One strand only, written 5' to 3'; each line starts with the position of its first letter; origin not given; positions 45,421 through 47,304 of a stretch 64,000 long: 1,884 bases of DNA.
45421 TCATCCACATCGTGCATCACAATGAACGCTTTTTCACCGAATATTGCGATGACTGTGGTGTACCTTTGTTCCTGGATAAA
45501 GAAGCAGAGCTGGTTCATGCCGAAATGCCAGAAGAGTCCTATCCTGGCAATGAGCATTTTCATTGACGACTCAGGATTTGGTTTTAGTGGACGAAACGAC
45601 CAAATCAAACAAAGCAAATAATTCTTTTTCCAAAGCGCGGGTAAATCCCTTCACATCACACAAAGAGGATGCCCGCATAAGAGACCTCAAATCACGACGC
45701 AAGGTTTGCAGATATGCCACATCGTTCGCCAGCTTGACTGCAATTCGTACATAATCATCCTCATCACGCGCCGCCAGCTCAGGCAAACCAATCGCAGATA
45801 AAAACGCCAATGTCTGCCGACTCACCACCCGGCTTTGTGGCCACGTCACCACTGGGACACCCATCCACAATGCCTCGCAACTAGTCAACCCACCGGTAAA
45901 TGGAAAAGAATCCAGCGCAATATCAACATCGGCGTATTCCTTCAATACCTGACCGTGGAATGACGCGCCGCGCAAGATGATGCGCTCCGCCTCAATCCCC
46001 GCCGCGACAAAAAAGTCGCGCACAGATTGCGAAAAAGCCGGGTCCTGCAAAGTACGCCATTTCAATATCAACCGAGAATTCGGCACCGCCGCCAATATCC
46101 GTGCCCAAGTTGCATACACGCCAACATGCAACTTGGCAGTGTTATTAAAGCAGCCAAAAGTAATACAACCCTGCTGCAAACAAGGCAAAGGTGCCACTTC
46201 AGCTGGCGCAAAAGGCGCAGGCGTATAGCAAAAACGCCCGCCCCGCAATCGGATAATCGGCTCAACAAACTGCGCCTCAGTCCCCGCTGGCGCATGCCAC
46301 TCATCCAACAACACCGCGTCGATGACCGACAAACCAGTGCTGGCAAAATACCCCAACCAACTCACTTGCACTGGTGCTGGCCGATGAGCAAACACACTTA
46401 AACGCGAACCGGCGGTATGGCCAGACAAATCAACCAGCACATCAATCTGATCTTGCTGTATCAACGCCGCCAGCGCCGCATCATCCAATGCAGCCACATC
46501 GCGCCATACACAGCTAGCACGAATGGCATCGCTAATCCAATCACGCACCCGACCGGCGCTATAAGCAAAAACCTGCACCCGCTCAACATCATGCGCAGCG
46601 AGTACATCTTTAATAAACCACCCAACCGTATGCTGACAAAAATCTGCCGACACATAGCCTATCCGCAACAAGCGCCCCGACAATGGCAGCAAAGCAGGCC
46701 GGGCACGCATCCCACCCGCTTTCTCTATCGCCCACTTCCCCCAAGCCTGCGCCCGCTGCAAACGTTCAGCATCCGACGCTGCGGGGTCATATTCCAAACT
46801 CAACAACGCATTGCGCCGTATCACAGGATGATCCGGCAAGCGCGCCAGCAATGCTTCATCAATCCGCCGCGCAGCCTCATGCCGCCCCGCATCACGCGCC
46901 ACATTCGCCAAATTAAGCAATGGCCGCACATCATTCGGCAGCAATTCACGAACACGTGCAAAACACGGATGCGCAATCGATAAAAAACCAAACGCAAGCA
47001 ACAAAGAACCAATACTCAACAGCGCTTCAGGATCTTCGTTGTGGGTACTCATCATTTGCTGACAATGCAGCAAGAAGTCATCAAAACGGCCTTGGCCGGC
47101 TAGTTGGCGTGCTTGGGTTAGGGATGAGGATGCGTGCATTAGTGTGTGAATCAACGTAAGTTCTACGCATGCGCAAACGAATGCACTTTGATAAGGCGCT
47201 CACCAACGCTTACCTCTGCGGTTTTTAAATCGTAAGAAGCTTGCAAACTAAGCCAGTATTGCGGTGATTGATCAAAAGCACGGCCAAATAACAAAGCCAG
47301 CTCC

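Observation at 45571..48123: Higher-GC co-directional cassette mntA-hepT-higA-TPR/GT41: candidate composite toxin-antitoxin or defence-type module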

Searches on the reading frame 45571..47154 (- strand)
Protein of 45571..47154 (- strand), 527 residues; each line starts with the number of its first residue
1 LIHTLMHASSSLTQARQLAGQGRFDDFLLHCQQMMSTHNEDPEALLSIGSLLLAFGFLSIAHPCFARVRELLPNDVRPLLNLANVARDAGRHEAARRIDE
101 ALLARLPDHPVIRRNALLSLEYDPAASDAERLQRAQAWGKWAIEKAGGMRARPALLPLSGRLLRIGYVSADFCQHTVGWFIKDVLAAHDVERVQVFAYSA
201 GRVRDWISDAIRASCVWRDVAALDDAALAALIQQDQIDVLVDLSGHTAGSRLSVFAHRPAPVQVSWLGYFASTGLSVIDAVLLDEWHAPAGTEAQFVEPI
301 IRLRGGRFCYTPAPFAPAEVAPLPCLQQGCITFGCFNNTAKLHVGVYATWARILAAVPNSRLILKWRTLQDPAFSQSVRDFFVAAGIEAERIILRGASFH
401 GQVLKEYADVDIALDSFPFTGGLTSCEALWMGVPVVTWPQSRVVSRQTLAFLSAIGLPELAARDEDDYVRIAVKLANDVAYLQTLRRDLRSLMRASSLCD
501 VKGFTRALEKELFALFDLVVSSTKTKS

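Call 3: search_protein_families(library=pfam, proteins=[window:45571-47154:-], max_evalue=0.01)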
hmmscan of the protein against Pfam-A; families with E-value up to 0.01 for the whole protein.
window:45571-47154:- (527 aa): 6 families
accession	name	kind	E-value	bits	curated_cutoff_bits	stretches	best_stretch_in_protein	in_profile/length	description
PF13844.12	Glyco_transf_41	-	6.3e-52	177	25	2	327-507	365-542/543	Glycosyl transferase family 41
PF13428.12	TPR_14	-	2.3e-06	28.2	23.5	0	78-115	3-40/44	Tetratricopeptide repeat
PF14559.12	TPR_19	-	0.00014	22.6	25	0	65-112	14-61/68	Tetratricopeptide repeat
PF13432.12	TPR_16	-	0.0002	22.2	32.7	1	48-110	3-65/65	Tetratricopeptide repeat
PF07721.20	TPR_4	-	0.00093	20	27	0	77-97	2-22/26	Tetratricopeptide repeat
PF13424.12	TPR_12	-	0.0075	16.9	30.1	0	50-104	11-73/77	Tetratricopeptide repeat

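Call 4: search_protein_families(library=ncbifam, proteins=[window:45571-47154:-], max_evalue=0.01)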
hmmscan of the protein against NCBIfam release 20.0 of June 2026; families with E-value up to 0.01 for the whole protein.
window:45571-47154:- (527 aa): 2 families
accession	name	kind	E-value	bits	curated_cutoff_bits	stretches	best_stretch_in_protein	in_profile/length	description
NF049992.1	NGTferase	equivalog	2.3e-07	29.8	1000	1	256-489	354-584/614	UDP-glucose:protein N-beta-glucosyltransferase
TIGR02917.1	PEP_TPR_lipo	equivalog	6.2e-05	21.1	312.2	1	8-114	159-265/899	XrtA/PEP-CTERM system TPR-repeat protein PrsT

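Call 8: find_homologous_proteins(query=window:45571-47154:-, max_evalue=1e-10)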
Query window:45571-47154:- (527 aa): 6896 proteins with E <= 1e-10 among 8000 candidates; the best 120 are listed.
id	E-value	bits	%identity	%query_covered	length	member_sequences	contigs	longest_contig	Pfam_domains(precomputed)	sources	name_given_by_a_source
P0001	0.0e+0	1174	100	99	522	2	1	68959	PF13428.13,PF13844.13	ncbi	-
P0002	0.0e+0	1011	87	98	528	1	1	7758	PF13844.13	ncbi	-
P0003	3.0e-241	820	73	94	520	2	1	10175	PF13428.13,PF13844.13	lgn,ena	-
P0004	1.3e-238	811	71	96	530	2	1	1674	PF13428.13,PF13844.13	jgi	jgi:protein O-GlcNAc transferase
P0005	3.5e-237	806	70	95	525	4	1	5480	PF13844.13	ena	-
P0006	4.6e-236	803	70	96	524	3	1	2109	PF13844.13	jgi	jgi:protein O-GlcNAc transferase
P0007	1.8e-235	801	70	96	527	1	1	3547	PF13428.13,PF13844.13,PF07719.24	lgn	-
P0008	4.7e-234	796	69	98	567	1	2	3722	PF13428.13,PF13844.13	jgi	jgi:hypothetical protein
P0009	8.0e-234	795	70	96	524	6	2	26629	PF13844.13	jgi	jgi:protein O-GlcNAc transferase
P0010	1.4e-233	794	68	95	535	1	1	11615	PF13844.13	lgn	-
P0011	3.6e-233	793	69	98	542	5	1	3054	PF13428.13,PF13844.13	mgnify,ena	mgnify:CR=1 FL=1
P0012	4.8e-233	793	68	98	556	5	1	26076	PF13844.13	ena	-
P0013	2.0e-232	791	69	97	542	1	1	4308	PF14559.13,PF13428.13,PF13844.13,PF07719.24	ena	-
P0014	2.1e-232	791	71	94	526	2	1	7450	PF13844.13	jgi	-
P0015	6.4e-232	789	69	96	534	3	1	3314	PF14559.13,PF13428.13,PF13844.13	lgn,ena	-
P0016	2.0e-230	784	69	97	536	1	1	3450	PF13844.13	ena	-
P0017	3.1e-230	783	68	98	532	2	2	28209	PF13428.13,PF13844.13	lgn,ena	-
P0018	8.2e-228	775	67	96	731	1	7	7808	PF13649.13,PF13844.13,PF08241.19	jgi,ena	jgi:SAM-dependent methyltransferase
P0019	1.2e-227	775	67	98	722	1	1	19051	PF13649.13,PF13428.13,PF13844.13,PF08241.19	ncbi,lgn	ncbi:MAG: methyltransferase domain-containing protein [Smithella sp.]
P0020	2.6e-227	774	66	99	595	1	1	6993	PF13844.13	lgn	-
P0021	1.0e-226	772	69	94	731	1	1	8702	PF13489.13,PF13844.13,PF08241.19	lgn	-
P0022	4.0e-226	770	71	93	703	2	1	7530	PF13844.13,PF08241.19,PF07719.24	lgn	-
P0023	5.5e-226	769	67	97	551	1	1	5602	PF13844.13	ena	-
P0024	1.8e-225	768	67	98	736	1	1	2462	PF13844.13,PF08241.19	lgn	-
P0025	2.9e-225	767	68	95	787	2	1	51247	PF13844.13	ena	-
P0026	5.1e-225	766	67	98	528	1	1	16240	PF13844.13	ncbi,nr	ncbi:MAG: hypothetical protein PHQ05_14370 [Sterolibacterium sp.]|nr:hypothetical protein [Steroliba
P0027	2.5e-224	764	67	94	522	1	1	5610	PF13844.13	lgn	-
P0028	3.5e-224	763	67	96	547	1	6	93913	PF13844.13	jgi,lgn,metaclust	metaclust:\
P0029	5.8e-224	763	67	98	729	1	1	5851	PF13844.13,PF08241.19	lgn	-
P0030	9.9e-224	762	64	99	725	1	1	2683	PF13489.13,PF13844.13,PF08241.19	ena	-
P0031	6.9e-223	759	67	97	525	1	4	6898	PF13844.13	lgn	-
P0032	8.7e-222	756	67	94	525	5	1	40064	PF13844.13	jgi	jgi:predicted O-linked N-acetylglucosamine transferase (SPINDLY family)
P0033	1.0e-221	755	68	96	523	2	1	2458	PF13428.13,PF13844.13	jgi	jgi:predicted O-linked N-acetylglucosamine transferase (SPINDLY family)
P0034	1.8e-221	755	68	96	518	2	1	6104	PF14559.13,PF13844.13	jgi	jgi:protein O-GlcNAc transferase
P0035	1.9e-221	754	67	97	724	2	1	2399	PF13428.13,PF13844.13,PF08241.19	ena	-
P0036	2.8e-221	754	68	94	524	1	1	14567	PF13844.13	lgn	-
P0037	7.9e-221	752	65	98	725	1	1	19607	PF13489.13,PF13428.13,PF13844.13,PF08241.19,PF07719.24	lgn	-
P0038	1.6e-220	751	66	99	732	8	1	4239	PF13489.13,PF13649.13,PF13428.13,PF13844.13,PF08241.19,PF07719.24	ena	-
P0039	1.8e-220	751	69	94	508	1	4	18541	PF13844.13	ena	-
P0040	3.9e-220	750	70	92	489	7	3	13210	PF13428.13,PF13844.13,PF07719.24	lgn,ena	-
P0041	5.5e-220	750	65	97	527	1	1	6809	PF13844.13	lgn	-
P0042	7.2e-220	749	65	98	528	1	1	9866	PF14559.13,PF13428.13,PF13844.13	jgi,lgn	-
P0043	7.4e-220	749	66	97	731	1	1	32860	PF13489.13,PF13649.13,PF13428.13,PF13844.13,PF08241.19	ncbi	ncbi:protein O-GlcNAc transferase [Gammaproteobacteria bacterium]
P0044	1.5e-219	748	66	98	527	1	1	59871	PF13844.13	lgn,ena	-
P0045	3.0e-219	747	67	96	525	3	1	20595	PF13428.13,PF13844.13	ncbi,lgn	-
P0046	3.7e-219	747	65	98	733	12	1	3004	PF13844.13,PF08241.19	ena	-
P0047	3.9e-219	747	66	96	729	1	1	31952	PF13489.13,PF13428.13,PF13844.13,PF08241.19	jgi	-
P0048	6.4e-219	746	66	98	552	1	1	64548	PF13844.13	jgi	jgi:predicted O-linked N-acetylglucosamine transferase (SPINDLY family)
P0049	7.3e-219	746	65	98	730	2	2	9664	PF13428.13,PF13844.13,PF13181.13,PF08241.19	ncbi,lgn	-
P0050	8.0e-219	746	64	100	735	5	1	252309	PF14559.13,PF13428.13,PF13844.13,PF08241.19,PF07719.24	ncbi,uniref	ncbi:methyltransferase domain-containing protein [Allochromatium humboldtianum]|uniref:O-linked N-ac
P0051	8.1e-219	746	67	96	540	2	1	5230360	PF13428.13,PF13844.13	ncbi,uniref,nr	ncbi:glycosyltransferase [Glaciimonas sp. PAMC28666]|uniref:O-linked N-acetylglucosamine transferase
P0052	1.1e-218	745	67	94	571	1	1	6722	PF13428.13,PF13844.13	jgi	jgi:protein O-GlcNAc transferase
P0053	2.7e-218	744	66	96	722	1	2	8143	PF13844.13,PF08241.19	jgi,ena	-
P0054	2.7e-218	744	66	94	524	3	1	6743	PF13428.13,PF13844.13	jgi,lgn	-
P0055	3.0e-218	744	66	97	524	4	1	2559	PF13428.13,PF13844.13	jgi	jgi:protein O-GlcNAc transferase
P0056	4.9e-218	743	67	96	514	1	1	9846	PF13844.13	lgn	-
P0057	1.3e-217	742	66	96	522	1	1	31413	PF13844.13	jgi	jgi:predicted O-linked N-acetylglucosamine transferase (SPINDLY family)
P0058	1.4e-217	742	66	95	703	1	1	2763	PF13844.13,PF08241.19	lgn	-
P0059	3.6e-217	740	64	99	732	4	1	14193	PF13844.13,PF08241.19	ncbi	-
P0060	3.9e-217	740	67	96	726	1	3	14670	PF13489.13,PF13649.13,PF13844.13,PF08241.19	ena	-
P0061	3.9e-217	740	66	94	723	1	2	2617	PF13428.13,PF13844.13,PF08241.19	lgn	-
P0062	1.0e-216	739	65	97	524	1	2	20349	PF13428.13,PF13844.13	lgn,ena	-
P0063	1.4e-216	738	72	86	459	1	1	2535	PF13844.13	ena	-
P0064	1.7e-216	738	64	98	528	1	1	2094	PF14559.13,PF13428.13,PF13844.13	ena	-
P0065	2.0e-216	738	65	98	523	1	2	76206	PF13844.13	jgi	jgi:predicted O-linked N-acetylglucosamine transferase (SPINDLY family)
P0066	2.3e-216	738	65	98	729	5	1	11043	PF14559.13,PF13489.13,PF13649.13,PF13432.13,PF13428.13,PF13844.13,PF08241.19,PF07719.24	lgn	-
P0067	2.4e-216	738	65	98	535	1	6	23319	PF13424.13,PF13432.13,PF13428.13,PF13844.13,PF07719.24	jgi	jgi:protein O-GlcNAc transferase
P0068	3.4e-216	737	66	97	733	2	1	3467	PF13649.13,PF13428.13,PF13844.13,PF08241.19,PF07719.24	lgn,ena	-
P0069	3.5e-216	737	64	98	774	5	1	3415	PF13428.13,PF13844.13,PF08241.19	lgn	-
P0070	4.5e-216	737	65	94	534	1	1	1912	PF13428.13,PF13844.13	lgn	-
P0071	4.5e-216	737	66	96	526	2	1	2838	PF13428.13,PF13844.13,PF07719.24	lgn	-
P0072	5.6e-216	736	67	95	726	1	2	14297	PF13649.13,PF13844.13,PF08241.19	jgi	-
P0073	6.8e-216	736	65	98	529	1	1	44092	PF13428.13,PF13844.13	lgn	-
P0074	9.4e-216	736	66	98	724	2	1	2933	PF13489.13,PF13649.13,PF13844.13,PF08241.19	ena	-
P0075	9.7e-216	736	65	96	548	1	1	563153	PF14559.13,PF13428.13,PF13844.13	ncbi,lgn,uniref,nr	ncbi:O-linked N-acetylglucosamine transferase, SPINDLY family protein [Desulfosoma caldarium]|uniref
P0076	1.2e-215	735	65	97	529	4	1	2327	PF13428.13,PF13844.13,PF07719.24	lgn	-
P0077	1.3e-215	735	64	94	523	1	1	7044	PF13428.13,PF13844.13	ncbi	-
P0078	1.3e-215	735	66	94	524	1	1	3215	PF13844.13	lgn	-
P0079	1.4e-215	735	64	96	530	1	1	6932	PF13428.13,PF13844.13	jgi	jgi:protein O-GlcNAc transferase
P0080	1.4e-215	735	65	98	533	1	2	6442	PF14559.13,PF13844.13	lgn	-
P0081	1.7e-215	735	66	96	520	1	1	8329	PF14559.13,PF13428.13,PF13844.13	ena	-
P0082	1.8e-215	735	65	98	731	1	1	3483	PF14559.13,PF13649.13,PF13844.13,PF08241.19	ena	-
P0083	1.9e-215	735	65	96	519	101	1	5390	PF13844.13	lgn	-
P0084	2.0e-215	735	66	99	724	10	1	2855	PF13489.13,PF13428.13,PF13844.13,PF08241.19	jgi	jgi:protein O-GlcNAc transferase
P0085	2.2e-215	734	65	98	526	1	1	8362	PF13432.13,PF13428.13,PF13844.13,PF07719.24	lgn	-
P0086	2.5e-215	734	65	98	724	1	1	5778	PF13649.13,PF13432.13,PF13428.13,PF13844.13,PF08241.19,PF07719.24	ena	-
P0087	2.8e-215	734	64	97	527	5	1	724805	PF14559.13,PF13428.13,PF13844.13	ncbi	-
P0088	2.9e-215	734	65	98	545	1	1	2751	PF14559.13,PF13428.13,PF13844.13,PF07719.24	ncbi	-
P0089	3.8e-215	734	64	98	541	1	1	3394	PF14559.13,PF13424.13,PF13428.13,PF13844.13,PF07719.24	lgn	-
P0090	4.1e-215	734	64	99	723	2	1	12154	PF13489.13,PF13844.13,PF08241.19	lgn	-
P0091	4.8e-215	733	64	98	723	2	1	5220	PF13649.13,PF13844.13,PF08241.19,PF07719.24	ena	-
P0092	5.7e-215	733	66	93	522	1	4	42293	PF13844.13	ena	-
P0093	6.4e-215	733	64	97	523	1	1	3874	PF13428.13,PF13844.13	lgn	-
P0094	7.8e-215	733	65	98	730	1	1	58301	PF13649.13,PF13428.13,PF13844.13,PF08241.19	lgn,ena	-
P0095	8.9e-215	732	65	94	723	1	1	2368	PF13428.13,PF13844.13,PF08241.19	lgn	-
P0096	1.0e-214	732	65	98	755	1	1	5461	PF13489.13,PF13649.13,PF13428.13,PF13844.13,PF08241.19,PF07719.24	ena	-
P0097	1.3e-214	732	65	95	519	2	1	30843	PF13428.13,PF13844.13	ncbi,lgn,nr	ncbi:MAG TPA: glycosyltransferase [Noviherbaspirillum sp.]|nr:glycosyltransferase [Noviherbaspirillu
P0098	2.0e-214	731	65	98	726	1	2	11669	PF13489.13,PF13649.13,PF13428.13,PF13844.13,PF08241.19,PF07719.24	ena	-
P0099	2.1e-214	731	63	97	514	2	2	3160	PF13428.13,PF13844.13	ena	-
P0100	2.2e-214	731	68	92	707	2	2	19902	PF13844.13,PF08241.19,PF07719.24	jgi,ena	-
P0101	2.2e-214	731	64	98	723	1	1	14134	PF13489.13,PF13844.13,PF08241.19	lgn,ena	-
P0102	2.5e-214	731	65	96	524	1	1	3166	PF13844.13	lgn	-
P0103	3.5e-214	730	64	98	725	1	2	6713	PF13371.13,PF13428.13,PF13844.13,PF08241.19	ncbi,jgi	jgi:protein O-GlcNAc transferase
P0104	3.8e-214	730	62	98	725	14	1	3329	PF13489.13,PF13844.13,PF08241.19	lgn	-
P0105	5.6e-214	730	64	93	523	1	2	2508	PF13844.13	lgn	-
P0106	6.1e-214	730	65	98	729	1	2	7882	PF13428.13,PF13844.13,PF08241.19,PF07719.24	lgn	-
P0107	8.6e-214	729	65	96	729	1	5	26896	PF13428.13,PF13844.13,PF08241.19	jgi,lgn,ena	-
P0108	8.8e-214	729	65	98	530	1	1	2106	PF13428.13,PF13844.13,PF07719.24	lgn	-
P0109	1.0e-213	729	65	96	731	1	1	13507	PF13649.13,PF13844.13,PF08241.19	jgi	jgi:predicted O-linked N-acetylglucosamine transferase (SPINDLY family)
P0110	1.1e-213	729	67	96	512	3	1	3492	PF13844.13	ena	-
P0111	1.3e-213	729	64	98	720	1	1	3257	PF13489.13,PF13649.13,PF13428.13,PF13844.13,PF08241.19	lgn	-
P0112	2.0e-213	728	64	98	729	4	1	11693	PF14559.13,PF13489.13,PF13428.13,PF13844.13,PF08241.19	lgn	-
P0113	2.5e-213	728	65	98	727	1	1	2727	PF14559.13,PF13844.13,PF08241.19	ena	-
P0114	3.2e-213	727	63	98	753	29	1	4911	PF13489.13,PF13844.13,PF08241.19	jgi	jgi:predicted O-linked N-acetylglucosamine transferase (SPINDLY family)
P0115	3.3e-213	727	64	97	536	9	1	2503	PF13428.13,PF13844.13,PF07719.24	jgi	-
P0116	3.5e-213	727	65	98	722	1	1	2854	PF13844.13,PF08241.19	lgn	-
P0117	4.6e-213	727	65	97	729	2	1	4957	PF13428.13,PF13844.13,PF08241.19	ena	-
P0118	4.6e-213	727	66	96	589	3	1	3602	PF13428.13,PF13844.13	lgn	-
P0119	5.1e-213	727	64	98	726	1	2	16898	PF13489.13,PF13649.13,PF13844.13,PF08241.19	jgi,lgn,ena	-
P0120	7.0e-213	726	66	96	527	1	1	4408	PF13428.13,PF13844.13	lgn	-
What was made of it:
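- Checked: It also matches the 522-aa database protein (call 8).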

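Call 9: find_encoding_contigs(protein=P0002, flank=8000, max_places=4)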
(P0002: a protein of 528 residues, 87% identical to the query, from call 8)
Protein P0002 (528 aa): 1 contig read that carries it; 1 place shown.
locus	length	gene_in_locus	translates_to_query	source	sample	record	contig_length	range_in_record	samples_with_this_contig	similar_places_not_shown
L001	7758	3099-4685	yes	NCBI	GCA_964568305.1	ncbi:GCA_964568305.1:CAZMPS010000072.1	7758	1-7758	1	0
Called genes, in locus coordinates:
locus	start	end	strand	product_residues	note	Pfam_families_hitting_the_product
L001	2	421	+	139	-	?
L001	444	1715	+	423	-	PF01442:Apolipoprotein (weak), PF02646:RmuC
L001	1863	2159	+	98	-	PF01381:HTH_3 (weak)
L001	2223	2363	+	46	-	-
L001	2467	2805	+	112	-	PF18478:PIN_10 (weak), PF18480:DUF5615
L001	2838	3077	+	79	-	PF10387:DUF2442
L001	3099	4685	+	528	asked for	PF13844:Glyco_transf_41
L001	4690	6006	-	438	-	-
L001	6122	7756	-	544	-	?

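Call 10: find_encoding_contigs(protein=P0003, flank=8000, max_places=4)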
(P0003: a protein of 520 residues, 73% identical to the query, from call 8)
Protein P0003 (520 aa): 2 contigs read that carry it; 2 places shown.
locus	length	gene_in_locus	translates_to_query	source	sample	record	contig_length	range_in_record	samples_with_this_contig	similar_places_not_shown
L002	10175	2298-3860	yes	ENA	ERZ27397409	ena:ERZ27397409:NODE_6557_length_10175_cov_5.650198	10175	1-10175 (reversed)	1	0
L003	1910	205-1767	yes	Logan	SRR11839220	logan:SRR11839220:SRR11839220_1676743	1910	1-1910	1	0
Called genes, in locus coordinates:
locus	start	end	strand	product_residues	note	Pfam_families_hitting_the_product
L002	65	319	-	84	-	PF10387:DUF2442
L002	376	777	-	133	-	PF15731:MqsA_antitoxin, PF13560:HTH_31 (faint)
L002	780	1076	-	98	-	PF15723:MqsR_toxin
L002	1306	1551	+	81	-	PF22513:FitA-like_RHH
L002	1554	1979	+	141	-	PF01850:PIN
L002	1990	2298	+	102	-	-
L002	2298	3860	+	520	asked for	PF13428:TPR_14 (faint), PF13844:Glyco_transf_41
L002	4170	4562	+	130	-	-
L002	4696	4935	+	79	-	PF07362:CcdA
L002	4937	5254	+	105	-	PF01845:CcdB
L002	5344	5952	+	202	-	PF01583:APS_kinase, PF13671:AAA_33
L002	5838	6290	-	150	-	-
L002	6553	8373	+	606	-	-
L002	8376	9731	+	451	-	PF25919:BSH_CusB (faint), PF25973:BSH_CzcB (weak), PF25984:BSH_YknX (weak), PF25994:HH_AprE, PF26002:Beta-barrel_AprE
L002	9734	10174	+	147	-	?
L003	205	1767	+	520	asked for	PF13428:TPR_14 (faint), PF13844:Glyco_transf_41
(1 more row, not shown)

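Call 11: find_encoding_contigs(protein=P0001, flank=10000, max_places=4)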
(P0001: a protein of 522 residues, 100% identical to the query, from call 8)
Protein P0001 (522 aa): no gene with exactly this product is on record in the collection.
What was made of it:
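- Tried and rejected: Look-up of the exact GT41 protein (P0001) found no contig on record (call 11).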
